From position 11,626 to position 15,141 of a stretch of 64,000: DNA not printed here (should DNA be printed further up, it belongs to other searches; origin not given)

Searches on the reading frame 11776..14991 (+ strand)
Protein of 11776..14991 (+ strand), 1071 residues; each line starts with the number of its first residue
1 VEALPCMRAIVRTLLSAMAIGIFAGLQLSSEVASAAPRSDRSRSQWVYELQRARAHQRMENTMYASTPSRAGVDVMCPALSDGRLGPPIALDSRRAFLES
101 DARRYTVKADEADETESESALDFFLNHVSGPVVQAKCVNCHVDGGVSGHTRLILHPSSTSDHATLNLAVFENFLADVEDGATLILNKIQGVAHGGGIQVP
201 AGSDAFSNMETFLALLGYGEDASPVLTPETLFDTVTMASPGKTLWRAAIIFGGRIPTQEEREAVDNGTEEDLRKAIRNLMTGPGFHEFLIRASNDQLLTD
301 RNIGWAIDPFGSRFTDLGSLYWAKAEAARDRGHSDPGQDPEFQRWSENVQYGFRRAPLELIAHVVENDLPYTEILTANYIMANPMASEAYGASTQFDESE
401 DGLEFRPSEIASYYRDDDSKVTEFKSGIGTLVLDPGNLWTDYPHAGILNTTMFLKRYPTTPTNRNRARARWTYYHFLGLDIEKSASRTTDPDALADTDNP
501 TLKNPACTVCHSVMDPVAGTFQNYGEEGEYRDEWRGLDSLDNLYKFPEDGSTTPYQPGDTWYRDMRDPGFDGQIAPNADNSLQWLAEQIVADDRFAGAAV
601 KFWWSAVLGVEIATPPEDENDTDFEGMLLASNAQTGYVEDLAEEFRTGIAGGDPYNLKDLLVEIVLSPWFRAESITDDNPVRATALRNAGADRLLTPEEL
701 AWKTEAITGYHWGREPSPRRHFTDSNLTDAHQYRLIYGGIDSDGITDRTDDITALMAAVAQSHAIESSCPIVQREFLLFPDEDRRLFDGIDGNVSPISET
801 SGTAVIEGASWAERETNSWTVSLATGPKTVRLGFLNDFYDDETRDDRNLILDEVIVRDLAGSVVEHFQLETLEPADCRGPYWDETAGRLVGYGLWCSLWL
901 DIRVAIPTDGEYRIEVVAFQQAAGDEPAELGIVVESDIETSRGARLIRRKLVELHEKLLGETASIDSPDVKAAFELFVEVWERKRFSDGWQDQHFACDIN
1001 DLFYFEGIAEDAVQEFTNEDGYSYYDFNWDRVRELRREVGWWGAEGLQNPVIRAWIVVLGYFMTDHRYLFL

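Call 7: search_protein_families(library=pfam, proteins=[window:11776-14991:+])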
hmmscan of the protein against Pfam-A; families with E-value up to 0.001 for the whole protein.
window:11776-14991:+ (1071 aa): 3 families
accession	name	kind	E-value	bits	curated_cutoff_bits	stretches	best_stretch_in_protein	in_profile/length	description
PF16841.11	CBM60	-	2.4e-07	31.6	28.2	1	813-858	34-78/91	Ca-dependent carbohydrate-binding module xylan-binding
PF07627.16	PSCyt3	-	7.6e-07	29.8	27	1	445-533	2-97/98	Protein of unknown function (DUF1588)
PF07631.16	PSD4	-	0.00071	20.5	23.3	0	291-391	39-127/128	Protein of unknown function (DUF1592)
